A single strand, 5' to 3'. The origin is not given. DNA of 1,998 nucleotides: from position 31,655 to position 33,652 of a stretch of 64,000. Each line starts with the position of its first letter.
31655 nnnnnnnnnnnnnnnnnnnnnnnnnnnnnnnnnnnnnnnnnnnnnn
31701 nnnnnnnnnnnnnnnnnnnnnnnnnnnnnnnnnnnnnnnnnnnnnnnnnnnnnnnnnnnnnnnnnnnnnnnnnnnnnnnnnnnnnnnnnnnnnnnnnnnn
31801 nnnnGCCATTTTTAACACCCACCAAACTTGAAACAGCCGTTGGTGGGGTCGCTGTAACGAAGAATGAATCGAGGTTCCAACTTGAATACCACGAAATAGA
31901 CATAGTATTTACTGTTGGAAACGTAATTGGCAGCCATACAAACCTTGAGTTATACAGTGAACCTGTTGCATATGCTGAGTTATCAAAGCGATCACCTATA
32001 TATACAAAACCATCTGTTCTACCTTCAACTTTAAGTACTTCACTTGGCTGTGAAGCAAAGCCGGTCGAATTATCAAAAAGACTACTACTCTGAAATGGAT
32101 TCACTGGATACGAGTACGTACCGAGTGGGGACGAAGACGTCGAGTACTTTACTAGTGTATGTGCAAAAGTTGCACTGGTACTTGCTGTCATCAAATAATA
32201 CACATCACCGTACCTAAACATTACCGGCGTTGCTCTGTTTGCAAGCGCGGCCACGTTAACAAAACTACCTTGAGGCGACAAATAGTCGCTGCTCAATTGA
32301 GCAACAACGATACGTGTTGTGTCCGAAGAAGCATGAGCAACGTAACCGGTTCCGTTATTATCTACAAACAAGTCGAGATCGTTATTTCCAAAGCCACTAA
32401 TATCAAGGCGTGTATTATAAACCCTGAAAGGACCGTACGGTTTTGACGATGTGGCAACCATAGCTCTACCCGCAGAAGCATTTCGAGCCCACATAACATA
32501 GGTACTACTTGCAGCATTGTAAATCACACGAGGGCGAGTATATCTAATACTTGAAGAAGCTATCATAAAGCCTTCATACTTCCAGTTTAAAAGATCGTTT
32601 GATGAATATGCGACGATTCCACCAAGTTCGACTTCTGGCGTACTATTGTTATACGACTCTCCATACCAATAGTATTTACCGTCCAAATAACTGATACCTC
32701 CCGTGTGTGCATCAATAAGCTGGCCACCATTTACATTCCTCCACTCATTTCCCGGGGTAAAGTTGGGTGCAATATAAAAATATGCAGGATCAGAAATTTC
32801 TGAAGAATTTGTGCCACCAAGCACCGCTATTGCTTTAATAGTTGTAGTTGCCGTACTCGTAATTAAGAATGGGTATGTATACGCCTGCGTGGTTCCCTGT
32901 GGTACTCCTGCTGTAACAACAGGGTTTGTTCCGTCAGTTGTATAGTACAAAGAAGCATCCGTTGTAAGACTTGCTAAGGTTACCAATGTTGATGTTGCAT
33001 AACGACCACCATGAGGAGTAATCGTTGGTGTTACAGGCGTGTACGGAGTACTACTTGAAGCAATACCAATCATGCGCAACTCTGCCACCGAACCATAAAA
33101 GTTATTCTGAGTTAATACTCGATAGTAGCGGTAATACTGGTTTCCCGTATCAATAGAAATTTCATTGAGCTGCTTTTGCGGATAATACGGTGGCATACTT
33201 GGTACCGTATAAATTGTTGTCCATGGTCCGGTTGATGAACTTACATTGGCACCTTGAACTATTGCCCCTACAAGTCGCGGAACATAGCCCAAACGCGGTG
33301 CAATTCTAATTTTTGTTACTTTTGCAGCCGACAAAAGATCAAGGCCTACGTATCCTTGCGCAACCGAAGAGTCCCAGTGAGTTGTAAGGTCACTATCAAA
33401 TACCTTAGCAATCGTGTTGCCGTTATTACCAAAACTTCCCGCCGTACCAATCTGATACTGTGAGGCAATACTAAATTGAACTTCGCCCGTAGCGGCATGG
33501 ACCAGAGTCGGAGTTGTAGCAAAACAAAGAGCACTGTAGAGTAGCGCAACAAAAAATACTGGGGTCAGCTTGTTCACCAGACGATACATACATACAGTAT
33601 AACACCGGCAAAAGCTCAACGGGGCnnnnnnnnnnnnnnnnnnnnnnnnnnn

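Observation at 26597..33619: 2340-aa wall-anchored protein with two discoidin + GH43-like beta-propeller modules and two peptidoglycan-binding domains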

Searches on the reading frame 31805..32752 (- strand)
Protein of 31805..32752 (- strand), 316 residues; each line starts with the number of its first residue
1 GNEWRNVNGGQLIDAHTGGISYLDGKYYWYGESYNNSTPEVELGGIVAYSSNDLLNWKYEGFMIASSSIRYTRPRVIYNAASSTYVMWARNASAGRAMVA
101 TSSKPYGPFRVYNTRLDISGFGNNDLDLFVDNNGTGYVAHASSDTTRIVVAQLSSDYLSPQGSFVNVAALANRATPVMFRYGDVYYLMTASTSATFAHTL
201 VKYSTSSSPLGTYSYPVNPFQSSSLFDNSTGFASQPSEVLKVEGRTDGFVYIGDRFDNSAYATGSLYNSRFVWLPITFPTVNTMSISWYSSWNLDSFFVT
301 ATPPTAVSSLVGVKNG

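Call 9: search_protein_families(library=pfam, proteins=[window:31805-32752:-], max_evalue=1)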
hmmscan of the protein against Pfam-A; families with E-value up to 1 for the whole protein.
seq(316 aa): 2 families
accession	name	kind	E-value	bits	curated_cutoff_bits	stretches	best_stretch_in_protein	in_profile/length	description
PF04616.20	Glyco_hydro_43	-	2.8e-14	53.6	32.2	1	21-255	16-263/288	Glycosyl hydrolases family 43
PF17608.7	DUF5504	-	0.017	15.8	27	1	240-279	65-104/127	Family of unknown function (DUF5504)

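Call 10: search_solved_structures(query=window:31805-32752:-, max_evalue=0.01, show_alignments=3)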
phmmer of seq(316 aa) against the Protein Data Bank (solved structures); distinct sequences matched with E-value up to 0.01: 13.
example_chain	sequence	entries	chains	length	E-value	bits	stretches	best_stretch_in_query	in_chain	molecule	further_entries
6eug_A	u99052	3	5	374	1.4e-36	129.6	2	1-113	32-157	Beta-glucanase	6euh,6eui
6euf_A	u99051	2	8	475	1.2e-30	110.1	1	4-297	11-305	Beta-glucanase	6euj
3vsf_A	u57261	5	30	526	4.1e-29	105.1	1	5-297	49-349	Ricin B lectin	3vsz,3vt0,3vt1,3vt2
3nqh_A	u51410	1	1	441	3.9e-12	49.3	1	9-297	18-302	Glycosyl hydrolase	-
3kst_A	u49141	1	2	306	4.7e-12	49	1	20-222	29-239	Endo-1,4-beta-xylanase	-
5flw_A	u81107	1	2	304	3.3e-11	46.2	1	9-290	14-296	EXO-BETA-1,3-GALACTANASE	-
4qqs_A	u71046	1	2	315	3e-05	26.7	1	19-225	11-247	Glycoside hydrolase family 43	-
4nov_A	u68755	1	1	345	3.4e-05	26.5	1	48-234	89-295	Xylosidase/arabinofuranosidase Xsa43E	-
5msx_A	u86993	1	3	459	4.9e-05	26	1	19-229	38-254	Putative endo-1,4-beta-xylanase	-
5a8c_A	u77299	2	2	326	0.00012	24.8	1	22-215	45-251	CARBOHYDRATE BINDING FAMILY 6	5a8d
7erl_A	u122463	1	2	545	0.0079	18.7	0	45-141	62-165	Beta-xylanase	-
5joz_A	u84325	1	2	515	0.0081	18.7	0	175-223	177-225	Non-reducing end alpha-L-arabinofuranosidase BoGH43B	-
3qz4_A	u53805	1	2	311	0.0082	18.7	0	98-220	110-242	Endo-1,4-beta-xylanase D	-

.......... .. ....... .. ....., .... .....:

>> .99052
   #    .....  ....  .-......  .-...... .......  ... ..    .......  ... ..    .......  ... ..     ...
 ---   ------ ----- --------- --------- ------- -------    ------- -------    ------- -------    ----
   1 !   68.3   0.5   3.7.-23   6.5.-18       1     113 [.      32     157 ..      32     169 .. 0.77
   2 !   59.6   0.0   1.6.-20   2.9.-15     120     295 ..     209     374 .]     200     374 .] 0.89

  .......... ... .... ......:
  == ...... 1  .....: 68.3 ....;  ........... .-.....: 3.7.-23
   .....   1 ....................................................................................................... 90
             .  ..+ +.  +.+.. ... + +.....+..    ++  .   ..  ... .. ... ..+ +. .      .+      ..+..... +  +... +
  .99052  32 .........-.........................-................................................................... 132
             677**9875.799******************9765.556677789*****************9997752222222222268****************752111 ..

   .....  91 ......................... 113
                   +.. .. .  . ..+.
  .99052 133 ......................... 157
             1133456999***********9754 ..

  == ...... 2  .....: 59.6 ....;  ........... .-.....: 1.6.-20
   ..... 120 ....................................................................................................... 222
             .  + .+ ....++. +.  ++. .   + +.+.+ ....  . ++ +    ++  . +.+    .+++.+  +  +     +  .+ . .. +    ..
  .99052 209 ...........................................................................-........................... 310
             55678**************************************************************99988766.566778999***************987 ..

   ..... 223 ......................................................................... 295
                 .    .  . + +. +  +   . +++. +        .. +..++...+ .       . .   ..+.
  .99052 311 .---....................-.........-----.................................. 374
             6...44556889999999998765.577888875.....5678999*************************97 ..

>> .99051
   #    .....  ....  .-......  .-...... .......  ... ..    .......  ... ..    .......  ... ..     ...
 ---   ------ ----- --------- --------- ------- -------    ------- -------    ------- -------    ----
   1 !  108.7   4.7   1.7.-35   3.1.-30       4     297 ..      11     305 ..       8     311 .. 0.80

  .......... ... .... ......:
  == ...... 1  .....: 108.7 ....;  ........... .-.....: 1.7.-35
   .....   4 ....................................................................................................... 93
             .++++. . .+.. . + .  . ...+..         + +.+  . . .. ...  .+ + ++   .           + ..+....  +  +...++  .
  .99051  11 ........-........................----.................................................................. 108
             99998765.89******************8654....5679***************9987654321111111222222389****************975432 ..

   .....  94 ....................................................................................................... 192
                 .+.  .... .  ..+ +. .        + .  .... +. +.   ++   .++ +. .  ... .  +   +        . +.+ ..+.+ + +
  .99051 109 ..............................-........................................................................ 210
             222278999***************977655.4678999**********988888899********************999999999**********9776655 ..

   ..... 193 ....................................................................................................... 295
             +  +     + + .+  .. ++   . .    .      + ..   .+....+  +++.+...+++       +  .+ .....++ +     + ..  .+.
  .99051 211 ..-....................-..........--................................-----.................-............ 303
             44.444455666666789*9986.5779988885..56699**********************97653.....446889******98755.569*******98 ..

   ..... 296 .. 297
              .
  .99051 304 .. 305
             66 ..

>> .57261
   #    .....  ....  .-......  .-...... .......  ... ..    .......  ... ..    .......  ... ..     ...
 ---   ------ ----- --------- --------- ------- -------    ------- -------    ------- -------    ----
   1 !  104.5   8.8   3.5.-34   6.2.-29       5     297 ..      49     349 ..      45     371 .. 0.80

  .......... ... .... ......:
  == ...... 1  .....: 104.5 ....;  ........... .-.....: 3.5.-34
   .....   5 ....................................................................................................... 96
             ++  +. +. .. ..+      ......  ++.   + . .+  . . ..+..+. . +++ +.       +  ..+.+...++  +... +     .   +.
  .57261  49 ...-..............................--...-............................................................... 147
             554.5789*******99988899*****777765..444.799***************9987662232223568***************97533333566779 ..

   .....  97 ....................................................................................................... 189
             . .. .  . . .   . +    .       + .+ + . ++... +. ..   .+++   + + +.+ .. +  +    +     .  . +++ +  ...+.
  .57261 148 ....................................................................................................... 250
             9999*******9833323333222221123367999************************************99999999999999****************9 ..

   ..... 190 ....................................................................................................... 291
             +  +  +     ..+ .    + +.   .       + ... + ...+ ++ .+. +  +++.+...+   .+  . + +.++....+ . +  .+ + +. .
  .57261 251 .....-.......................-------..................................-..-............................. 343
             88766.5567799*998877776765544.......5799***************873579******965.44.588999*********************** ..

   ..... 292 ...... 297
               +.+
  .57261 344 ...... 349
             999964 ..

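Call 60: predict_structure(alignment_id=A3)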
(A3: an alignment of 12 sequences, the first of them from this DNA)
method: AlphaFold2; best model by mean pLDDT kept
length: 316 residues; sequences in the alignment: 12
mean_pLDDT: 76.2   pTM: 0.80
mean pLDDT of the five models: 76.2, 71.6, 71.0, 70.6, 68.5
residues with pLDDT >= 90: 82; 70-90: 137; 50-70: 65; < 50: 32
segments of 3 or more residues with pLDDT < 50: 259-264, 297-316
pLDDT, mean of each block of 10 residues (from residue 1): 65 75 88 62 79 83 83 90 93 88 92 87 83 92 86 95 86 80 90 60 92 90 67 61 67 63 52 80 79 49 34 29
secondary structure, 60 per line:
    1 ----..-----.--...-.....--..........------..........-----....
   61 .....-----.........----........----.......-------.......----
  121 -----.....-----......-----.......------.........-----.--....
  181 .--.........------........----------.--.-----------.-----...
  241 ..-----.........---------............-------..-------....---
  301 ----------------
elements in order: E19-23 E26-35 E42-51 E57-65 E71-79 E84-91 E96-102 E110-116 E126-130 E136-141 E147-153 E160-168 E177-181 E184-192 E199-206 E238-242 E248-256 E269-277 H294-297

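Call 64: fold_search(model_id=the predicted structure, library=pdb)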
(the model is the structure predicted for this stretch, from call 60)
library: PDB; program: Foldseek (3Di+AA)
matches with E <= 10: 1310; with E <= 0.001: 178
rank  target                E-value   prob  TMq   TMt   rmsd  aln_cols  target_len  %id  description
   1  6euh_A                1.3e-21  1.00  0.76  0.70   3.7       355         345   27  The GH43, Beta 1,3 Galactosidase, BT3683 with galactodeoxynojirimycin (released 2018-10-17)
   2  6eug                  2.6e-21  1.00  0.77  0.70   3.6       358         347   26  The GH43, Beta 1,3 Galactosidase, BT3683 with galactoimidazole (released 2018-10-17)
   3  6euf_A                4.5e-21  1.00  0.76  0.52   3.2       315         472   28  The GH43, Beta 1,3 Galactosidase, BT0265 (released 2018-10-17)
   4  3vsf_C                7.1e-20  1.00  0.74  0.50   3.2       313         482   27  Crystal structure of 1,3Gal43A, an exo-beta-1,3-Galactanase from Clostridium thermocellum (released 2012-12-05)
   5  3vsf_A                1.1e-19  1.00  0.73  0.52   3.3       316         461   26  Crystal structure of 1,3Gal43A, an exo-beta-1,3-Galactanase from Clostridium thermocellum (released 2012-12-05)
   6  7bys_A                3.8e-18  1.00  0.71  0.54   3.7       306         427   24  Crystal structure of exo-beta-1,3-galactanase from Phanerochaete chrysosporium Pc1,3Gal43A apo form (released 2020-11-04)
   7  7byx_A                9.1e-18  1.00  0.72  0.54   3.3       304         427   23  Crystal structure of exo-beta-1,3-galactanase from Phanerochaete chrysosporium Pc1,3Gal43A E208A with beta-1,3-galacto (released 2020-11-04)
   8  7byv_A                2.3e-17  1.00  0.71  0.53   3.6       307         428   24  Crystal structure of exo-beta-1,3-galactanase from Phanerochaete chrysosporium Pc1,3Gal43A E208Q with beta-1,3-galacto (released 2020-11-04)
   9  5flw_A                1.2e-16  1.00  0.69  0.72   4.7       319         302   20  Crystal structure of putative exo-beta-1,3-galactanase from Bifidobacterium bifidum s17 (released 2015-12-23)
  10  3nqh                  1.8e-16  1.00  0.67  0.50   4.7       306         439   24  Crystal structure of a glycosyl hydrolase (BT_2959) from BACTEROIDES THETAIOTAOMICRON VPI-5482 at 2.11 A resolution (released 2010-07-28)
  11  5a8c                  4.4e-14  1.00  0.64  0.67   4.8       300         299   18  The ultra high resolution structure of a novel alpha-L-arabinofuranosidase (CtGH43) from Clostridium thermocellum ATCC 2 (released 2016-07-27)
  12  3kst_A                1.2e-13  1.00  0.63  0.68   4.8       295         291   22  Crystal structure of Endo-1,4-beta-xylanase (NP_811807.1) from BACTEROIDES THETAIOTAOMICRON VPI-5482 at 1.70 A resolut (released 2009-12-08)
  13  4qqs_A                2.5e-13  1.00  0.62  0.63   4.9       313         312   16  Crystal structure of a thermostable family-43 glycoside hydrolase (released 2015-03-11)
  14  4qqs_B                3.2e-13  1.00  0.63  0.64   4.7       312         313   17  Crystal structure of a thermostable family-43 glycoside hydrolase (released 2015-03-11)
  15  5msx_A                6.2e-13  1.00  0.65  0.48   4.2       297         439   19  Glycoside hydrolase BT_3662 (released 2017-03-22)
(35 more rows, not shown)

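Call 79: search_protein_representatives(alignment_id=A3)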
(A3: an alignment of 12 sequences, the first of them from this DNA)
Query: 12 sequences, 316 profile positions. Proteins with E-value up to 0.001 (for the whole library): 5498; up to 1e-10: 2722; up to 1e-30: 801. The best 150 are listed.
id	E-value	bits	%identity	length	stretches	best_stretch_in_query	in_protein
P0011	1.3e-281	947.5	-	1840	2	2-315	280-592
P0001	2.4e-254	857.9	-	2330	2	2-316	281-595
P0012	1.0e-217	737.6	-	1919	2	3-315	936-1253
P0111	3.2e-149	512.6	-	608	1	2-316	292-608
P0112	6.7e-123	426.1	-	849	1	2-316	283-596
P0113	1.4e-120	418.5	-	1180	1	2-313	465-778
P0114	5.1e-112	390.3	-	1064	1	2-316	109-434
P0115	4.9e-110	383.8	-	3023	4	4-297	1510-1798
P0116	1.2e-109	382.6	-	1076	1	2-315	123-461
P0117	1.2e-104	366.2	-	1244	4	5-297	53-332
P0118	9.0e-93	327.1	-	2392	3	3-299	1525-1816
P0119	6.0e-90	317.8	-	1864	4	25-245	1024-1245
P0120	5.9e-87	308.0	-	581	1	71-316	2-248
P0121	2.5e-83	296.1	-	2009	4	66-297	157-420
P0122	3.8e-81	288.9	-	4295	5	68-295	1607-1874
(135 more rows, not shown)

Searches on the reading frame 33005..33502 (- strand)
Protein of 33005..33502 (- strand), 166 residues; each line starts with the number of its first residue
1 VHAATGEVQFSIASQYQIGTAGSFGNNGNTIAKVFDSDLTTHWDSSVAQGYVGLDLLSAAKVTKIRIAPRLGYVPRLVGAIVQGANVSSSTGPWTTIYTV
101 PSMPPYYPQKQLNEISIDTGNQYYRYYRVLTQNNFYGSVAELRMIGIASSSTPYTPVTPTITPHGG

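Call 9: search_protein_families(library=pfam, proteins=[window:33005-33502:-], max_evalue=1)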
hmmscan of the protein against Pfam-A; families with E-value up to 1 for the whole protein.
seq(166 aa): 1 family
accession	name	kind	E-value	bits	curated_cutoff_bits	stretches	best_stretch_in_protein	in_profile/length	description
PF00754.31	F5_F8_type_C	-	0.00065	20.3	28.2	1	20-141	3-126/127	F5/8 type C domain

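Call 37: search_solved_structures(query=A2, max_evalue=1, show_alignments=1)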
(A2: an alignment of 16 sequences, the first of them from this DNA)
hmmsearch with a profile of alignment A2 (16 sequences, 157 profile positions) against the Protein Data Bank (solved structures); distinct sequences matched with E-value up to 1: 27.
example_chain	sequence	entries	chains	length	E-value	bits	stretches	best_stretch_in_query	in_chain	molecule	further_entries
2yb7_A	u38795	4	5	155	3.8e-31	111.3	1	13-148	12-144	CARBOHYDRATE BINDING FAMILY 6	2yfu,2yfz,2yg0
5g56_A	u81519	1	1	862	5.6e-30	107.6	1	9-148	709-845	CARBOHYDRATE BINDING FAMILY 6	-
2rv9_A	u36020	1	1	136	0.00016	24.8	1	13-109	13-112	Glucanase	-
4zxe_A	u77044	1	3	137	0.00017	24.8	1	13-109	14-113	Glucanase/Chitosanase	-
4zy9_A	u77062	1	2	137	0.00021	24.5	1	13-99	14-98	Glucanase/chitosanase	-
3f2z_A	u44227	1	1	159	0.00077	22.6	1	21-145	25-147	uncharacterized protein BF3579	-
7d29_A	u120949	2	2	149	0.00078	22.6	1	6-98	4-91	AlyQ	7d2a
2vc9_A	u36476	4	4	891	0.002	21.3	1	20-69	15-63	ALPHA-N-ACETYLGLUCOSAMINIDASE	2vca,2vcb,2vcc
4a4a_A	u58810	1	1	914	0.0022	21.1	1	20-69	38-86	ALPHA-N-ACETYLGLUCOSAMINIDASE FAMILY PROTEIN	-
7mfk_A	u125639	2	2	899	0.0023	21.1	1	20-69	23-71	Alpha-N-acetylglucosaminidase family protein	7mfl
7jnb_A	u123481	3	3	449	0.0035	20.5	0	23-47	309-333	F5/8 type C domain protein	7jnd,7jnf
2j7m_A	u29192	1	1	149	0.0047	20.1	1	26-91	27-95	HYALURONIDASE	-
2j1a_A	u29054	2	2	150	0.0048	20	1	26-91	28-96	HYALURONIDASE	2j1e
5xnr_A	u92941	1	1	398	0.0062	19.7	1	7-98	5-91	AlyQ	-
7jfs_A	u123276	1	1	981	0.007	19.5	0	23-47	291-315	F5/8 type C domain protein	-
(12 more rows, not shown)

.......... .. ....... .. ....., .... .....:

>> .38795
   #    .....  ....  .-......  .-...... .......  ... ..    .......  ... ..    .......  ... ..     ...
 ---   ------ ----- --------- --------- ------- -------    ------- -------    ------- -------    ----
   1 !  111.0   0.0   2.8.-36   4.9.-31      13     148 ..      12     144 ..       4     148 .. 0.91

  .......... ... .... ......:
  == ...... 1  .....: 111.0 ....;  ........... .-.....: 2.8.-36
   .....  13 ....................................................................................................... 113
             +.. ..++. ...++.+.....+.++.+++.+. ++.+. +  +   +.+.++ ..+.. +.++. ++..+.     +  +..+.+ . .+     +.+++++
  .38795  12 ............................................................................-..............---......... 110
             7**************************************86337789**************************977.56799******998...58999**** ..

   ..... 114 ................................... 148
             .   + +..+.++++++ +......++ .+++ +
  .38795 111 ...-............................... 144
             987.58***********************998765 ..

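Call 38: search_protein_families(library=pfam, alignment_id=A2, max_evalue=0.01)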
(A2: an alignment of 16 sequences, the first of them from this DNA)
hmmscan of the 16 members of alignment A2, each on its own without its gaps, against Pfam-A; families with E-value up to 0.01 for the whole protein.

A. member 1, seq(156 aa): 1 family
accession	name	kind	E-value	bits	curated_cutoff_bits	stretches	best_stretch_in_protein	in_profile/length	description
PF00754.31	F5_F8_type_C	-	0.00054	20.5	28.2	1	15-136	3-126/127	F5/8 type C domain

B. families by the number of members that match (of 16 scanned): 2 families
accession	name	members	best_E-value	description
PF22633.2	F5_F8_type_C_2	14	3.7e-09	NedA-like, galactose-binding domain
PF00754.31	F5_F8_type_C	13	4.5e-09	F5/8 type C domain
